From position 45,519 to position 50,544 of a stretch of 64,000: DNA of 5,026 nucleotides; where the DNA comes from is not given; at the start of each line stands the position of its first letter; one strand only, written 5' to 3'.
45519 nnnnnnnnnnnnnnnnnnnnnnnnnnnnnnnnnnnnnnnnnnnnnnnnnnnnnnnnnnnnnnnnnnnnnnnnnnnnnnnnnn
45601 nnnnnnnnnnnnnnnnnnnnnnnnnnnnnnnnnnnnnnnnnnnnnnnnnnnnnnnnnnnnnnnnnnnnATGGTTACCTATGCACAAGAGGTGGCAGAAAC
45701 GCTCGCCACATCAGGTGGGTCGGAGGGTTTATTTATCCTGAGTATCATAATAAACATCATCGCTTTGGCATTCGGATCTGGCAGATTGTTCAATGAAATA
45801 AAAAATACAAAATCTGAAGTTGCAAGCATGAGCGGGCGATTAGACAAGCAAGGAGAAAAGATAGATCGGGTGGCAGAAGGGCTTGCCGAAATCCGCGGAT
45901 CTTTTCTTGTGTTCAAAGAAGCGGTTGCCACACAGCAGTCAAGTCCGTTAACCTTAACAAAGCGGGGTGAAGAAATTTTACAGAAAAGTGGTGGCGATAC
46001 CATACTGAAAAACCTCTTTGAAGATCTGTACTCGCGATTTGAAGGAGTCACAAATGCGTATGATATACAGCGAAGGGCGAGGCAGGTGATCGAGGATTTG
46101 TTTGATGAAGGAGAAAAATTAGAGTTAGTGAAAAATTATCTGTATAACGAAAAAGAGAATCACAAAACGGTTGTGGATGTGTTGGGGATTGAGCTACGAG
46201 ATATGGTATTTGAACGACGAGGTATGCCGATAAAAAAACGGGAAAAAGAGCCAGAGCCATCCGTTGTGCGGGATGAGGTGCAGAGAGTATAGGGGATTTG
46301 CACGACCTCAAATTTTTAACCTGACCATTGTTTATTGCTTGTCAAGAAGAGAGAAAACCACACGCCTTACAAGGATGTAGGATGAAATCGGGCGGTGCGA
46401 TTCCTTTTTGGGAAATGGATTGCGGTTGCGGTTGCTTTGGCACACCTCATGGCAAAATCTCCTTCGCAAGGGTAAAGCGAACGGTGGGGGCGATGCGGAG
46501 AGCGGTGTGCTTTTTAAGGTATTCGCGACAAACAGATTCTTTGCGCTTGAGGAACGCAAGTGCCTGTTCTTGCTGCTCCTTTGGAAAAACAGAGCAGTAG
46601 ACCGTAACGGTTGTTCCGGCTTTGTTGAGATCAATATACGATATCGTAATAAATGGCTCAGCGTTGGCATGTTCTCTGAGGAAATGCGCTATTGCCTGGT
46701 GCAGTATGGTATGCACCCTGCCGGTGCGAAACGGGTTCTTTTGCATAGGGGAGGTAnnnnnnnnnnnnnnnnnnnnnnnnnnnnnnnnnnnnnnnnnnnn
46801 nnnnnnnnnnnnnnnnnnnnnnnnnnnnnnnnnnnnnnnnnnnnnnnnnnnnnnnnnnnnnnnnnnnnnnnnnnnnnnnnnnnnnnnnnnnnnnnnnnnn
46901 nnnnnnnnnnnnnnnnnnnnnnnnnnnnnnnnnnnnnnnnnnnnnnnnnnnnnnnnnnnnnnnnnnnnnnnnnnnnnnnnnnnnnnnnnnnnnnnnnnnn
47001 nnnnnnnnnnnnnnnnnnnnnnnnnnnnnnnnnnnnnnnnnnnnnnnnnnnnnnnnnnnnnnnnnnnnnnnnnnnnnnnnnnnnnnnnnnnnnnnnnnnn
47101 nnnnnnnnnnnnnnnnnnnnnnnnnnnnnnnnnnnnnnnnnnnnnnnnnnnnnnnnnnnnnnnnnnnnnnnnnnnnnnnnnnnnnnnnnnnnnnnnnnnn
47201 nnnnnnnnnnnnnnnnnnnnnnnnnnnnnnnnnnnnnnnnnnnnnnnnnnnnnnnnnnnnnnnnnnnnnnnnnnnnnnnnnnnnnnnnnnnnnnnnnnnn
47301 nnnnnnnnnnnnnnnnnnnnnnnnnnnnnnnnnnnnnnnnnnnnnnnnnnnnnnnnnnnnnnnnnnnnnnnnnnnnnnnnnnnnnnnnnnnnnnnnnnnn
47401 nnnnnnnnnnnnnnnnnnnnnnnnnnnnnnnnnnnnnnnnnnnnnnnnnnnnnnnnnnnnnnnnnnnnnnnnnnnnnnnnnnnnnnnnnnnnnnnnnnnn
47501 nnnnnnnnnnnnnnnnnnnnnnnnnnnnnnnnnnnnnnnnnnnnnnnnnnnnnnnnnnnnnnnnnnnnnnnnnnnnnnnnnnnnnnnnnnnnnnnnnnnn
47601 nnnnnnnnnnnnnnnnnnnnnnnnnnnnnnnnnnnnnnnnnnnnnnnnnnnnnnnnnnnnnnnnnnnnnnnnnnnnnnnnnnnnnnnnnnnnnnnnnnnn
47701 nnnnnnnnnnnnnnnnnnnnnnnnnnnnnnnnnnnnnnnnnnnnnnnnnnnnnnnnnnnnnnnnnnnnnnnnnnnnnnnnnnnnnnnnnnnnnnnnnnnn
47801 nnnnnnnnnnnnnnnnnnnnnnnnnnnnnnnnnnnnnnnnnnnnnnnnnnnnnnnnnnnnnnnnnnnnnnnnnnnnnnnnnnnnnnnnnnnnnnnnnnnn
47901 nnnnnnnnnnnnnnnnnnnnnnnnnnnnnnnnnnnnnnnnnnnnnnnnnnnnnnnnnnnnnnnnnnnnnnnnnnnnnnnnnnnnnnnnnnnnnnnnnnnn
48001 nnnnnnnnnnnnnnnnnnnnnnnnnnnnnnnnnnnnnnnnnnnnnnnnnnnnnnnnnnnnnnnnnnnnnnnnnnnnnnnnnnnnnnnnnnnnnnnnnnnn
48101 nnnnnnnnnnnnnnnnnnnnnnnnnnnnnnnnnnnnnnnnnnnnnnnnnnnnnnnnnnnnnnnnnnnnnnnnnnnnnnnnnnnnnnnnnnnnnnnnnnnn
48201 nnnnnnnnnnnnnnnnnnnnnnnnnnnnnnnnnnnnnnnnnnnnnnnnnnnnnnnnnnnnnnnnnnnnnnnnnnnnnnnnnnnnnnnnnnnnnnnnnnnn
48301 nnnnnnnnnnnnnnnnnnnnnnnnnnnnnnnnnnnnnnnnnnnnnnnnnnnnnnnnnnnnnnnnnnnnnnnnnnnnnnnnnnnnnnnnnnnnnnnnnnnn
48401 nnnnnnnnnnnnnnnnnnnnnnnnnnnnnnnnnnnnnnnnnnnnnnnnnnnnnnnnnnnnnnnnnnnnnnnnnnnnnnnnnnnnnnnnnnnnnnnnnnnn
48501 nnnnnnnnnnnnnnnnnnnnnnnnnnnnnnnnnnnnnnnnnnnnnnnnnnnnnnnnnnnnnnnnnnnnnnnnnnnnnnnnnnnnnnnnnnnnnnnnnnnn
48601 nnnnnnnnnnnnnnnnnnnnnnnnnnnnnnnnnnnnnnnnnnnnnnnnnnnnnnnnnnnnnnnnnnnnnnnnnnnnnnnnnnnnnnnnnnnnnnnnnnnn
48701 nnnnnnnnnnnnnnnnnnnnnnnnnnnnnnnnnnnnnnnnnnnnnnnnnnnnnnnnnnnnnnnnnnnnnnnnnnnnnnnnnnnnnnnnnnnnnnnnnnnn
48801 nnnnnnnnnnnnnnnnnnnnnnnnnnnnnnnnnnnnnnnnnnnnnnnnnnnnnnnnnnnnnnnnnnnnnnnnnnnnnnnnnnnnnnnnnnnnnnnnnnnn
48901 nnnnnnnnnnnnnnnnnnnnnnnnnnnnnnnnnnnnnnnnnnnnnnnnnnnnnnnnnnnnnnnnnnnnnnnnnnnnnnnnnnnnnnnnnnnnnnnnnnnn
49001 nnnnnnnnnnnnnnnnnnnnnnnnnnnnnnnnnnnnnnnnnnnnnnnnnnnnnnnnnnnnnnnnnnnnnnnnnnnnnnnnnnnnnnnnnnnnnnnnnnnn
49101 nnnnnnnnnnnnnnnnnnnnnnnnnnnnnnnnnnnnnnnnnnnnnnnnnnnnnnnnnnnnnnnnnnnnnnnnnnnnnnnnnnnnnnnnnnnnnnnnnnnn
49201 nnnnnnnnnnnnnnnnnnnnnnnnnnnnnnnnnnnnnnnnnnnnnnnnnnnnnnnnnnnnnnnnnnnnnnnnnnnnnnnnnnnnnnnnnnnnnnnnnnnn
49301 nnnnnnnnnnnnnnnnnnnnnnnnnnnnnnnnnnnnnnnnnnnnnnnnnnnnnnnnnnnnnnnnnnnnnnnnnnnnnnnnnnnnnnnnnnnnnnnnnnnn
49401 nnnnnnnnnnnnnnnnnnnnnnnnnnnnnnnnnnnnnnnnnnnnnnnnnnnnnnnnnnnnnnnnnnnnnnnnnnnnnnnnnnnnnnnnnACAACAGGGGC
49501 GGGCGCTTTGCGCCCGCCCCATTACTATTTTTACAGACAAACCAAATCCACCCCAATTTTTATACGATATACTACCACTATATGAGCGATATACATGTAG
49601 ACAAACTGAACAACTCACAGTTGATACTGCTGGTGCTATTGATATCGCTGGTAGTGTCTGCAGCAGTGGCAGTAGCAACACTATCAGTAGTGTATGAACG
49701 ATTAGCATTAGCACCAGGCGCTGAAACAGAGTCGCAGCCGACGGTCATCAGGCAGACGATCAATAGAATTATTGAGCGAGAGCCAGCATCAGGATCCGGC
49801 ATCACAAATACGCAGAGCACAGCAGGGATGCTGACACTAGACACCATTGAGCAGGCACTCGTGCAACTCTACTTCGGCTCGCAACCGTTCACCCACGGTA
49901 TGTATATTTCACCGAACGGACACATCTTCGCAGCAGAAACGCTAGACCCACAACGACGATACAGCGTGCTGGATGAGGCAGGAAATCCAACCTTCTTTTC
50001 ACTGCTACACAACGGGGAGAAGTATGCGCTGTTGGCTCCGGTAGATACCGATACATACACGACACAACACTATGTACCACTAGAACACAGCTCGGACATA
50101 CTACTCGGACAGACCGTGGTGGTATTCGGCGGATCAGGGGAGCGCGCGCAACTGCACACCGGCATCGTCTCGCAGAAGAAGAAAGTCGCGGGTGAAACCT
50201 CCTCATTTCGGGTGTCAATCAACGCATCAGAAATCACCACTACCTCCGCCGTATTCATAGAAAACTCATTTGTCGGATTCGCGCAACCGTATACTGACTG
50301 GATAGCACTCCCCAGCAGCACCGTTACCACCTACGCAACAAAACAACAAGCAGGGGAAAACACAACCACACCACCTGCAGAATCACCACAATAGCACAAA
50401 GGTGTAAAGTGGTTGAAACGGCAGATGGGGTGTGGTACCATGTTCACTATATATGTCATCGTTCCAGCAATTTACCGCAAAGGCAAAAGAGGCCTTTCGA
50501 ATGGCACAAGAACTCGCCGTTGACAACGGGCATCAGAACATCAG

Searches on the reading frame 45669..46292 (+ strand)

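Call 7: search_protein_families(library=pfam, proteins=[window:45669-46292:+], max_evalue=0.1)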
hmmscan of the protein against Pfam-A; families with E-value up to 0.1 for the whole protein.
window:45669-46292:+ (207 aa): 1 family
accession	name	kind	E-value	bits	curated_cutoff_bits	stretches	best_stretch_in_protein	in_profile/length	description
PF16591.11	HBM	-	0.00046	20.1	29.8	1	42-107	170-236/254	Helical bimodular sensor domain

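Call 43: search_protein_families(library=ncbifam, proteins=[window:45669-46292:+], max_evalue=0.1)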
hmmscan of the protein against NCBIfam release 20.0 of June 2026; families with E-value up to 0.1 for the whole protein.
window:45669-46292:+ (207 aa): 1 family
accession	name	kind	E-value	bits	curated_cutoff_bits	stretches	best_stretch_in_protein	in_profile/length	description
NF047515.1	SpiroCoCo_C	equivalog_domain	0.0067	15.6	125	1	41-164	144-268/313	SpiroCoCo family coiled-coil protein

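Call 44: search_protein_families(library=phrogs, proteins=[window:45669-46292:+], max_evalue=0.1)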
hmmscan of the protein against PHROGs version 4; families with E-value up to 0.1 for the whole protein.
window:45669-46292:+ (207 aa): 1 family
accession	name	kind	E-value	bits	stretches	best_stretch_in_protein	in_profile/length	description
phrog_739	-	lysis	0.011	17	1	23-72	7-57/122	Rz-like spanin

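Call 78: search_protein_families(library=padloc, proteins=[window:45669-46292:+], max_evalue=0.01)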
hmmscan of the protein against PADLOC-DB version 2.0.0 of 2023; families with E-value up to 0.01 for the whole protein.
window:45669-46292:+ (207 aa): 0 families

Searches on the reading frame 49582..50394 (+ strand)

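Call 23: search_protein_families(library=pfam, proteins=[window:49582-50394:+], max_evalue=0.01)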
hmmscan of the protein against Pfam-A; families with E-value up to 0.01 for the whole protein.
window:49582-50394:+ (270 aa): 0 families

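Call 43: search_protein_families(library=ncbifam, proteins=[window:49582-50394:+], max_evalue=0.1)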
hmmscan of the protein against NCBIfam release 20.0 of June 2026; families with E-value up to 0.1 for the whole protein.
window:49582-50394:+ (270 aa): 1 family
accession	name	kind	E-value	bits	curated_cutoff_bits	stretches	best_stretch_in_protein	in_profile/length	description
NF006355.0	PRK08578.1-3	equivalog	0.033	13.4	421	1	4-88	9-95/290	preprotein translocase subunit SecF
